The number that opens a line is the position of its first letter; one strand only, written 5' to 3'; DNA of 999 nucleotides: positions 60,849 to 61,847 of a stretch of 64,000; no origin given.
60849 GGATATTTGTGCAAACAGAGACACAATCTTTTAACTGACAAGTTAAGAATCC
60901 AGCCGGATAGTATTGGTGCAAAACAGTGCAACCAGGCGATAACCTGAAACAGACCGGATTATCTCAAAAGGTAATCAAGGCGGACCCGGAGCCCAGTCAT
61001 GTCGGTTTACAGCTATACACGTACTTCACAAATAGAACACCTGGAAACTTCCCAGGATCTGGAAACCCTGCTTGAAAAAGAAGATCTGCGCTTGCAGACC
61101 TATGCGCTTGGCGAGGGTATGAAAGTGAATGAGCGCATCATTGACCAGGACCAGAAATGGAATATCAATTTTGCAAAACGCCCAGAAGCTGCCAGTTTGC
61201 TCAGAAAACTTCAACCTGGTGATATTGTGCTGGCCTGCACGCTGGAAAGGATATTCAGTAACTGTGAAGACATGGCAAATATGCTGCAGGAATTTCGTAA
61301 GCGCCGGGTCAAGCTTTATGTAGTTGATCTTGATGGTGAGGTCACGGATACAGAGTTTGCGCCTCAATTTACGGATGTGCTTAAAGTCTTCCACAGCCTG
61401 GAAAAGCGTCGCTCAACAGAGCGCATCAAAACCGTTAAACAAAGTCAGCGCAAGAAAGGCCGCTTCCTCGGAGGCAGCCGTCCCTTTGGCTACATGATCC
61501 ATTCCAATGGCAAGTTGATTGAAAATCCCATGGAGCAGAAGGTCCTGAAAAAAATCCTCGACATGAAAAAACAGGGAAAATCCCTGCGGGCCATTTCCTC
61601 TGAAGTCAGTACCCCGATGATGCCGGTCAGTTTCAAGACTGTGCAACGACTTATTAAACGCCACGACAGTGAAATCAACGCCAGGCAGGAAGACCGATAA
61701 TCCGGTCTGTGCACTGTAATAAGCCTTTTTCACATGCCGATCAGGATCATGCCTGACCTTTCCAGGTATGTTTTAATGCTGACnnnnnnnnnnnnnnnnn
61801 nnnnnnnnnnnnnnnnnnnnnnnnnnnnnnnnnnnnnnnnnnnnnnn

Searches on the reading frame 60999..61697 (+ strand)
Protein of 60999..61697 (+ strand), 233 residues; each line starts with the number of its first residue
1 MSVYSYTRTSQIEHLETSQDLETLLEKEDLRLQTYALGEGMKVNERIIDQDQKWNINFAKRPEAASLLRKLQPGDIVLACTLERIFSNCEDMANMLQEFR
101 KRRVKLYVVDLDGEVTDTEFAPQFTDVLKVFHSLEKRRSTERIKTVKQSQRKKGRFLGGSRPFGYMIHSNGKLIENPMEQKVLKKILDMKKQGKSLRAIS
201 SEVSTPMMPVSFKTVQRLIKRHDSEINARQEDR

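Call 4: search_protein_families(library=pfam, proteins=[window:60999-61697:+], max_evalue=0.1)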
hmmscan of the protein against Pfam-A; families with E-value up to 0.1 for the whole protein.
window:60999-61697:+ (233 aa): 3 families
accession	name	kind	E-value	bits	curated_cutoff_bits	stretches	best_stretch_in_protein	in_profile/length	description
PF00239.26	Resolvase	-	3.6e-15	56.7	23.3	1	3-155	1-144/145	Resolvase, N terminal domain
PF25787.1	HTH_SB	-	0.025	14.8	43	1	184-208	13-37/53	Sleeping Beauty transposase HTH domain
PF13936.12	HTH_38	-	0.029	14.5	27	0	185-222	12-44/44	Helix-turn-helix domain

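Call 5: search_protein_families(library=ncbifam, proteins=[window:60999-61697:+], max_evalue=0.1)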
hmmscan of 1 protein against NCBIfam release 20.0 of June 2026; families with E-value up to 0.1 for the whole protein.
window:60999-61697:+ (233 aa): 3 families
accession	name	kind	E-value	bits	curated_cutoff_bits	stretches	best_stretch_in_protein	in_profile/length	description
NF047344.1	SCCmet_CcrA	equivalog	7.6e-05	22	700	1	72-205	62-196/442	cassette chromosome recombinase CcrA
NF040595.1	HTH_Cbp1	equivalog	0.00046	20.1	140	1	174-223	43-87/135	CRISPR DNA repeat-binding protein Cbp1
NF009949.0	PRK13413.1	equivalog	0.00054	19.7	272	1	63-222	51-196/203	master DNA invertase Mpi family serine-type recombinase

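Call 6: search_protein_families(library=phrogs, proteins=[window:60999-61697:+], max_evalue=0.1)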
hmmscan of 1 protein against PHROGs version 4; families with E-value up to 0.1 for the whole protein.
window:60999-61697:+ (233 aa): 2 families
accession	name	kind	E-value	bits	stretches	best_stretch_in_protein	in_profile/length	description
phrog_95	-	integration and excision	8.1e-19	68.6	1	59-200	140-283/651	integrase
phrog_125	-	DNA, RNA and nucleotide metabolism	2.9e-17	64.1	1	1-230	20-211/254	DNA invertase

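Call 11: find_homologous_proteins(query=window:60999-61697:+)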
Query window:60999-61697:+ (233 aa): 964 proteins with E <= 0.001 among 1299 candidates; the best 120 are listed.
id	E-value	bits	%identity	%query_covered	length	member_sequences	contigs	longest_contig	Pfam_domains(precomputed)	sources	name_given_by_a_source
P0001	1.4e-146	504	100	100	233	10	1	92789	PF00239.27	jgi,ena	-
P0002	6.6e-127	440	86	99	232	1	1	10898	PF00239.27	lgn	-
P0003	8.4e-125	433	84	99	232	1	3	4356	PF00239.27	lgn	-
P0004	1.5e-123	429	82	99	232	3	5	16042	PF00239.27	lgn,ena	-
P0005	6.7e-123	426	83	99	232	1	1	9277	PF00239.27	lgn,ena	-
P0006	1.0e-122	426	83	99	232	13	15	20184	PF00239.27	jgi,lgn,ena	-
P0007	1.8e-122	425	83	99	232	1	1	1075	PF00239.27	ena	-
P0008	2.1e-122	425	82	99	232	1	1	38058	PF00239.27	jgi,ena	-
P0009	3.9e-122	424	82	99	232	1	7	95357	PF00239.27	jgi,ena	-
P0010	4.7e-122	424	81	99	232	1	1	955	PF00239.27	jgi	-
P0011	8.7e-122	423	82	99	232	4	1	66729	PF00239.27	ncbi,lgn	-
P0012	8.9e-122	423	81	100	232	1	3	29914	PF00239.27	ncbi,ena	-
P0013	9.2e-122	423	81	99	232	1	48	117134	PF00239.27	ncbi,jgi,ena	-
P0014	9.7e-122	423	82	99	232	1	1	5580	PF00239.27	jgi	jgi:DNA invertase Pin-like site-specific DNA recombinase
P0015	1.0e-121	423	82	99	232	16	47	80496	PF00239.27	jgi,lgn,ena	jgi:DNA invertase Pin-like site-specific DNA recombinase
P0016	1.3e-121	422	82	99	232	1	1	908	PF00239.27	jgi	jgi:DNA invertase Pin-like site-specific DNA recombinase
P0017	2.9e-121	421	82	98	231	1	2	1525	PF00239.27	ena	-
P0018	5.2e-121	420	82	99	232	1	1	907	PF00239.27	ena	-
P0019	6.1e-121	420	83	99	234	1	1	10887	PF00239.27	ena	-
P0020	6.2e-121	420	81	99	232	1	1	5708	PF00239.27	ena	-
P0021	6.6e-121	420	81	99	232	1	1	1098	PF00239.27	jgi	-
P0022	7.8e-121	420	81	99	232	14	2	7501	PF00239.27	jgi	-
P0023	8.3e-121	420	82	99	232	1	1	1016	PF00239.27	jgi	-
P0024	9.3e-121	419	82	98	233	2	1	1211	PF00239.27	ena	-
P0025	1.2e-120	419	82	99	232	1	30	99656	PF00239.27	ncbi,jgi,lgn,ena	-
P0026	1.2e-120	419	82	99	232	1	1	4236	PF00239.27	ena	-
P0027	1.8e-120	418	81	99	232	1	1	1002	PF00239.27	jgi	jgi:DNA invertase Pin-like site-specific DNA recombinase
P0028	2.0e-120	418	81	99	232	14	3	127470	PF00239.27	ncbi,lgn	-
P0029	2.4e-120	418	81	99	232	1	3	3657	PF00239.27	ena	-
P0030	2.9e-120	418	81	98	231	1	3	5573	PF00239.27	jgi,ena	jgi:DNA invertase Pin-like site-specific DNA recombinase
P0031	2.9e-120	418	81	98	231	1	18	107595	PF00239.27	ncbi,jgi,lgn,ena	jgi:DNA invertase Pin-like site-specific DNA recombinase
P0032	3.2e-120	418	81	99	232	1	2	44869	PF00239.27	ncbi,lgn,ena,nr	ncbi:recombinase family protein [Gammaproteobacteria bacterium]|nr:recombinase family protein [Gamma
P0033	3.2e-120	418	81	99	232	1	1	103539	PF00239.27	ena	-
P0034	3.4e-120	418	80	100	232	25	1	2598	PF00239.27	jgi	-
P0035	3.6e-120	418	81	99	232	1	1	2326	PF00239.27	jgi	-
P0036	4.1e-120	417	81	99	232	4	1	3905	PF00239.27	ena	-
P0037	4.1e-120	417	81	99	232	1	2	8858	PF00239.27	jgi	-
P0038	4.4e-120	417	81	99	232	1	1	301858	PF00239.27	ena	-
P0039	7.1e-120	417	81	99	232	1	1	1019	PF00239.27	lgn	-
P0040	7.2e-120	417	81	99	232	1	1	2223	PF00239.27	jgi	-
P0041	8.3e-120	416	81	99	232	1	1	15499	PF00239.27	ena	-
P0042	9.7e-120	416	81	99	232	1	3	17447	PF00239.27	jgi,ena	-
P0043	1.2e-119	416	81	99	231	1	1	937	PF00239.27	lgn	-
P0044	1.3e-119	416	81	98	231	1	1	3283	PF00239.27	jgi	-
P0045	1.4e-119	416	81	99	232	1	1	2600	PF00239.27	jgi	-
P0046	1.9e-119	415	81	99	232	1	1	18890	PF00239.27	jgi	-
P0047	4.0e-119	414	80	100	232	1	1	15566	PF00239.27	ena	-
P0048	4.3e-119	414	81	99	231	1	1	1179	PF00239.27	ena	-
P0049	1.3e-118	412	80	99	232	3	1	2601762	PF00239.27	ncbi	-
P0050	2.4e-118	412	80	99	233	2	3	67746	PF00239.27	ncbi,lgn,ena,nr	ncbi:MAG: recombinase family protein [Gammaproteobacteria bacterium]|nr:recombinase family protein [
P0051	3.2e-118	411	79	99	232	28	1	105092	PF00239.27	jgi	jgi:DNA invertase Pin-like site-specific DNA recombinase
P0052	3.4e-118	411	80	99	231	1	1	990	PF00239.27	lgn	-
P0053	1.5e-117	409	80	99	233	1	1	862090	PF00239.27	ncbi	-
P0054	2.2e-117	408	79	98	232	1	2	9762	PF00239.27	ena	-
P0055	7.2e-117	407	80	99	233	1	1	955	PF00239.27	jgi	jgi:DNA invertase Pin-like site-specific DNA recombinase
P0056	9.4e-117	406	79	99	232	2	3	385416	PF00239.27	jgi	jgi:DNA invertase Pin-like site-specific DNA recombinase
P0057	2.1e-116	405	80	99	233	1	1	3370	PF00239.27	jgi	jgi:putative DNA-invertase from lambdoid prophage Rac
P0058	2.3e-116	405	80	99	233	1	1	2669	PF00239.27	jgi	jgi:putative DNA-invertase from lambdoid prophage Rac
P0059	4.0e-116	404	80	99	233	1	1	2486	PF00239.27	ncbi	-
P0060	4.4e-116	404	80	99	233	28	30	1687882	PF00239.27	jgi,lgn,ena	-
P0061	5.7e-116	404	80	99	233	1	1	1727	PF00239.27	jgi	jgi:putative DNA-invertase from lambdoid prophage Rac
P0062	6.1e-116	404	80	99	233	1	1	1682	PF00239.27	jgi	jgi:putative DNA-invertase from lambdoid prophage Rac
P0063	1.3e-115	403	79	99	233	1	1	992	PF00239.27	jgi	jgi:putative DNA-invertase from lambdoid prophage Rac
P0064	4.8e-114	398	78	99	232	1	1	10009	PF00239.27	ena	-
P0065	1.1e-103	364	71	97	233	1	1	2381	PF00239.27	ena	-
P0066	2.4e-98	346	69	96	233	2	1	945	PF00239.27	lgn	-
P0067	3.5e-96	339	67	98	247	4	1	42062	PF00239.27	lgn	-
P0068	5.3e-96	339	65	99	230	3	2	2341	PF00239.27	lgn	-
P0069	1.0e-95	338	68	98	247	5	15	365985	PF00239.27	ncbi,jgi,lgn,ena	-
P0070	4.6e-95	335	80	80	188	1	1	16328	PF00239.27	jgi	-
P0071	6.1e-95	335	66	97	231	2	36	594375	PF00239.27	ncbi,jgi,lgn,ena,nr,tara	ncbi:MAG: hypothetical protein CMP91_12820 [Gammaproteobacteria bacterium]|nr:hypothetical protein [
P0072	6.8e-95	335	68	95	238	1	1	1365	PF00239.27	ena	-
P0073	8.0e-95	335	67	98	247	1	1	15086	PF00239.27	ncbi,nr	ncbi:recombinase family protein [Gammaproteobacteria bacterium]|nr:recombinase family protein [Gamma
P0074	9.7e-95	334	65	99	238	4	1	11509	PF00239.27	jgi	jgi:putative DNA-invertase from lambdoid prophage Rac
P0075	1.0e-94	334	65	97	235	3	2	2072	PF00239.27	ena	-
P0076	1.4e-94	334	67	96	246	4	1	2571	PF00239.27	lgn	-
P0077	1.8e-94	334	66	98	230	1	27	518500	PF00239.27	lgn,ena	-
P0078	2.0e-94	333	67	98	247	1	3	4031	PF00239.27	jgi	jgi:DNA invertase Pin-like site-specific DNA recombinase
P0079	2.0e-94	333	66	95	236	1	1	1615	PF00239.27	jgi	jgi:DNA invertase Pin-like site-specific DNA recombinase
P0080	2.4e-94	333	66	95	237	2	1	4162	PF00239.27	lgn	-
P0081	3.6e-94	333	67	96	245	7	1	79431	PF00239.27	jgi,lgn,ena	-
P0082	5.0e-94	332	67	95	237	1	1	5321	PF00239.27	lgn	-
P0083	7.5e-94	332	65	97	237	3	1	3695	PF00239.27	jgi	-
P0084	8.1e-94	331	66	95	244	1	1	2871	PF00239.27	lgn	-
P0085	8.9e-94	331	67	96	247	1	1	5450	PF00239.27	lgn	-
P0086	1.1e-93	331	68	95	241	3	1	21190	PF00239.27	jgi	jgi:putative DNA-invertase from lambdoid prophage Rac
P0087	1.1e-93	331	67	96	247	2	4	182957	PF00239.27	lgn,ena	-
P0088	1.8e-93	330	67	95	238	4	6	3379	PF00239.27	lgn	-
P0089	2.3e-93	330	67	95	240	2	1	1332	PF00239.27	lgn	-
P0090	3.3e-93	329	64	97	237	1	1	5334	PF00239.27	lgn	-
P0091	4.3e-93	329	65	96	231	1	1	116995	PF00239.27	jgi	jgi:DNA invertase Pin-like site-specific DNA recombinase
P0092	6.3e-93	329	66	96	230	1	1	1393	PF00239.27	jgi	jgi:DNA invertase Pin-like site-specific DNA recombinase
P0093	7.1e-93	328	64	97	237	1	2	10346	PF00239.27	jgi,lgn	jgi:DNA invertase Pin-like site-specific DNA recombinase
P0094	7.6e-93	328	66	95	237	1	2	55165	PF00239.27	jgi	jgi:putative DNA-invertase from lambdoid prophage Rac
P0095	8.1e-93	328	64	97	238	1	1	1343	PF00239.27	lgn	-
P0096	8.4e-93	328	64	97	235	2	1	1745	PF00239.27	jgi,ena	-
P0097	8.5e-93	328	66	99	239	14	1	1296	PF00239.27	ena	-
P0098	8.7e-93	328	64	97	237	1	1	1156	PF00239.27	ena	-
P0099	8.8e-93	328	65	97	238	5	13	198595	PF00239.27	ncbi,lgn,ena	-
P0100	9.2e-93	328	66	97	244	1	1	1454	PF00239.27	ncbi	-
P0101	9.7e-93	328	67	95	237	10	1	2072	PF00239.27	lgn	-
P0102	1.2e-92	328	66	95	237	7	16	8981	PF00239.27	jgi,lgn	jgi:putative DNA-invertase from lambdoid prophage Rac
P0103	1.5e-92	327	64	97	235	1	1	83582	PF00239.27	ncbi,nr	ncbi:MAG: recombinase family protein [Gammaproteobacteria bacterium]|nr:recombinase family protein [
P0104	1.6e-92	327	64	97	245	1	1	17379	PF00239.27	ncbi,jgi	ncbi:MAG: hypothetical protein RLZZ227_587 [Pseudomonadota bacterium]|jgi:site-specific DNA recombin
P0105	1.7e-92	327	65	97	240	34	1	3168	PF00239.27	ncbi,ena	ncbi:MAG: recombinase family protein [Gammaproteobacteria bacterium]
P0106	1.7e-92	327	66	96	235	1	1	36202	PF00239.27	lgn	-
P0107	2.0e-92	327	66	95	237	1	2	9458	PF00239.27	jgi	jgi:putative DNA-invertase from lambdoid prophage Rac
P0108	2.2e-92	327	63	97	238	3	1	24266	PF00239.27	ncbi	-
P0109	2.3e-92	327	64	97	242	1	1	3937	PF00239.27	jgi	jgi:site-specific DNA recombinase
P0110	2.5e-92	327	64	97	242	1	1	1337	PF00239.27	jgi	jgi:site-specific DNA recombinase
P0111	2.8e-92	326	64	97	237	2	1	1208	PF00239.27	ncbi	-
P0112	3.1e-92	326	66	97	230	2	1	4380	PF00239.27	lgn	-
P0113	3.8e-92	326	64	97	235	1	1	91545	PF00239.27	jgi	jgi:DNA invertase Pin-like site-specific DNA recombinase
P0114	4.5e-92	326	65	95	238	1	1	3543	PF00239.27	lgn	-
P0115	4.9e-92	326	64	97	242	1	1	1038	PF00239.27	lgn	-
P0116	5.1e-92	326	64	97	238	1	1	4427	PF00239.27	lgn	-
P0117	5.9e-92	325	65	95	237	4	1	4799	PF00239.27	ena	-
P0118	5.9e-92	325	66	95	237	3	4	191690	PF00239.27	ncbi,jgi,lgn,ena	jgi:putative DNA-invertase from lambdoid prophage Rac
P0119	7.9e-92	325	64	97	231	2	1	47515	PF00239.27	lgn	-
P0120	1.4e-91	324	66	95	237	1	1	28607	PF00239.27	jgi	-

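Call 12: find_encoding_contigs(protein=P0049, flank=4000, max_places=3)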
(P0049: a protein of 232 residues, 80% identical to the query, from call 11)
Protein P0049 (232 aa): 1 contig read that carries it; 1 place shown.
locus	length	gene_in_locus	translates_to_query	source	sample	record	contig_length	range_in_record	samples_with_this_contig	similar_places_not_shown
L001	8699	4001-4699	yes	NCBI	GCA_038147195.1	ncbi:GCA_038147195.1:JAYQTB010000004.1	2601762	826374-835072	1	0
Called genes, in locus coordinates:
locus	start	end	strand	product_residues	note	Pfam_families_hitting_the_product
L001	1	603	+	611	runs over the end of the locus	PF00662:Proton_antipo_N, PF00361:Proton_antipo_M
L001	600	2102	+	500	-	PF00361:Proton_antipo_M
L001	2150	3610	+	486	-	PF00361:Proton_antipo_M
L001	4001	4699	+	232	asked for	PF00239:Resolvase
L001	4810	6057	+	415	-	PF12704:MacB_PCD, PF02687:FtsX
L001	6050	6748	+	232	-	PF00005:ABC_tran, PF02463:SMC_N (weak)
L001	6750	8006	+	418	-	PF12704:MacB_PCD, PF02687:FtsX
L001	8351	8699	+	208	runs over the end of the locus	PF01618:MotA_ExbB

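Call 13: find_encoding_contigs(protein=P0071, flank=4000, max_places=4)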
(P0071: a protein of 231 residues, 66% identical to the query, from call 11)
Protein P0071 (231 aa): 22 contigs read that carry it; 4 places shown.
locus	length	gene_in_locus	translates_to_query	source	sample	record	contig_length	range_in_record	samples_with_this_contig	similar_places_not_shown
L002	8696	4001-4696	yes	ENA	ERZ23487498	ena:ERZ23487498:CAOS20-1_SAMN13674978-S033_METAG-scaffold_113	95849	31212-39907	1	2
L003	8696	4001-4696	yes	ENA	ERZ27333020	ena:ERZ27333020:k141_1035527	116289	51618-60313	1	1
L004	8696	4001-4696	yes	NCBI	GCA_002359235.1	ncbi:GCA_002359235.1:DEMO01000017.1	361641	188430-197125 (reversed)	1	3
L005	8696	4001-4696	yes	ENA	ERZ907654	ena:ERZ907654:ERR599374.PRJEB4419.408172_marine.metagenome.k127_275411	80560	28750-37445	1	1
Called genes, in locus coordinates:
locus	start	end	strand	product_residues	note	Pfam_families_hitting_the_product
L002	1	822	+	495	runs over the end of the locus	PF00361:Proton_antipo_M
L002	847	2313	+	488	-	PF00361:Proton_antipo_M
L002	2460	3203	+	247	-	-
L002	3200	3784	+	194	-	PF03551:PadR, PF10400:Vir_act_alpha_C (faint)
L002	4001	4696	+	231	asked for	PF00239:Resolvase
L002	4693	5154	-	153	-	-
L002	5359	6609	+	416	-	PF12704:MacB_PCD, PF02687:FtsX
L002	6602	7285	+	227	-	PF00005:ABC_tran, PF02463:SMC_N (weak), PF13304:AAA_21 (faint)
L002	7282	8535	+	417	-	PF12704:MacB_PCD, PF02687:FtsX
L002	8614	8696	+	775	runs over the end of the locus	PF13567:DUF4131, PF03772:Competence, PF00753:Lactamase_B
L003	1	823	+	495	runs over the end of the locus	PF00361:Proton_antipo_M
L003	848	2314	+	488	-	PF00361:Proton_antipo_M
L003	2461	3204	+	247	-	-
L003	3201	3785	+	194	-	PF03551:PadR, PF10400:Vir_act_alpha_C (faint)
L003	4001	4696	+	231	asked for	PF00239:Resolvase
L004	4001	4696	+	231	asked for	PF00239:Resolvase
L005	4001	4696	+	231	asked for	PF00239:Resolvase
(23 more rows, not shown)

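Call 17: find_encoding_contigs(protein=P0002, flank=3000, max_places=3)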
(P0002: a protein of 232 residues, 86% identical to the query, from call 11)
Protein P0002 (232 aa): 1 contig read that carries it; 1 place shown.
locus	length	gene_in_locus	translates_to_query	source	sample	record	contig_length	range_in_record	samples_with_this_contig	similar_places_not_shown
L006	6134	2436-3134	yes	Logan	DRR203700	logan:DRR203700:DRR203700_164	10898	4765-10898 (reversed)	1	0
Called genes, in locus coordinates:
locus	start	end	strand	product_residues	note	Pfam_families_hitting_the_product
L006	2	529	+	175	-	?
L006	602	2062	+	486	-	PF00361:Proton_antipo_M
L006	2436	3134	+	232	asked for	PF00239:Resolvase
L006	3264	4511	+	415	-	PF12704:MacB_PCD, PF02687:FtsX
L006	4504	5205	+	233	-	PF00005:ABC_tran, PF02463:SMC_N (faint), PF13304:AAA_21 (faint)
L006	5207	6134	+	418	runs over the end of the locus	PF12704:MacB_PCD, PF02687:FtsX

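Call 18: find_encoding_contigs(protein=P0001, flank=3000, max_places=5)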
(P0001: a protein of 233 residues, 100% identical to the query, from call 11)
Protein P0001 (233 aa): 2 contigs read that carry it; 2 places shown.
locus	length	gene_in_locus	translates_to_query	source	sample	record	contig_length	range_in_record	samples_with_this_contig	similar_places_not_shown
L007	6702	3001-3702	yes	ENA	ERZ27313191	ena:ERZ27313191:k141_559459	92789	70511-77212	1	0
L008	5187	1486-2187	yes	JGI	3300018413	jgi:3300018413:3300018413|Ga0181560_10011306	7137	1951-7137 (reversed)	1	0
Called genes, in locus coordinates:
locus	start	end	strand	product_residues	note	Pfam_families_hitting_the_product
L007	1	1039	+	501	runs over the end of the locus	PF00361:Proton_antipo_M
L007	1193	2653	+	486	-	PF00361:Proton_antipo_M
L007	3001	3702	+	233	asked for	PF00239:Resolvase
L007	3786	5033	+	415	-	PF12704:MacB_PCD, PF02687:FtsX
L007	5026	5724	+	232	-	PF00005:ABC_tran, PF02463:SMC_N (faint), PF13304:AAA_21 (faint)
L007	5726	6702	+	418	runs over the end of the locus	PF12704:MacB_PCD, PF02687:FtsX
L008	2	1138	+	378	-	?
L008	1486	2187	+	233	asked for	PF00239:Resolvase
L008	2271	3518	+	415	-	PF12704:MacB_PCD, PF02687:FtsX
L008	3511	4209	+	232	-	PF00005:ABC_tran, PF02463:SMC_N (faint), PF13304:AAA_21 (faint)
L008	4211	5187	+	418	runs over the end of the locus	PF12704:MacB_PCD, PF02687:FtsX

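Call 19: find_encoding_contigs(protein=P0006, flank=3000, max_places=5)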
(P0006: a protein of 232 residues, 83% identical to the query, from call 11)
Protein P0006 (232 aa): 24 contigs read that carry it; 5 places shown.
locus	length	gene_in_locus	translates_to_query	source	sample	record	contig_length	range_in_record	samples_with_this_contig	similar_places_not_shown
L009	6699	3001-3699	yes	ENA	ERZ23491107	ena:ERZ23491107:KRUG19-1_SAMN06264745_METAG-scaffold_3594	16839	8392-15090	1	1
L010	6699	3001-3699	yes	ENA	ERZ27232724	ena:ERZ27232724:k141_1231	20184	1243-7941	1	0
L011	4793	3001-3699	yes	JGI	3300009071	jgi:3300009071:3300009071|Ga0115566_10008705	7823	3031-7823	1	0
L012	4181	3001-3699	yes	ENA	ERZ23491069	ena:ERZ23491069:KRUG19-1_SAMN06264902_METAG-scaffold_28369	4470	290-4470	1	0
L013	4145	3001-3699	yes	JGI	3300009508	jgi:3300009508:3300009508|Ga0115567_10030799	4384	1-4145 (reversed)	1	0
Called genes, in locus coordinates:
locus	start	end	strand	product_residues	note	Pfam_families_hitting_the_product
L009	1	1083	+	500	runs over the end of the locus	PF00361:Proton_antipo_M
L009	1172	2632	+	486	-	PF00361:Proton_antipo_M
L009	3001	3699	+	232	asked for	PF00239:Resolvase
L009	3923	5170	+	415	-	PF12704:MacB_PCD, PF02687:FtsX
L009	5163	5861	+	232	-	PF00005:ABC_tran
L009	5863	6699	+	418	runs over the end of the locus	PF12704:MacB_PCD, PF02687:FtsX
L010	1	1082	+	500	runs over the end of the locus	PF00361:Proton_antipo_M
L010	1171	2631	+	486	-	PF00361:Proton_antipo_M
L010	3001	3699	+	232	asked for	PF00239:Resolvase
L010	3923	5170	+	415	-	PF12704:MacB_PCD, PF02687:FtsX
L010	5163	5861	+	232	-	PF00005:ABC_tran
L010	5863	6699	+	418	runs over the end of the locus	PF12704:MacB_PCD, PF02687:FtsX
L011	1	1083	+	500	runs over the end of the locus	PF00361:Proton_antipo_M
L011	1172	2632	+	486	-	PF00361:Proton_antipo_M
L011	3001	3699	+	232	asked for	PF00239:Resolvase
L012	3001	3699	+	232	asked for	PF00239:Resolvase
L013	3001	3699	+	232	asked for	PF00239:Resolvase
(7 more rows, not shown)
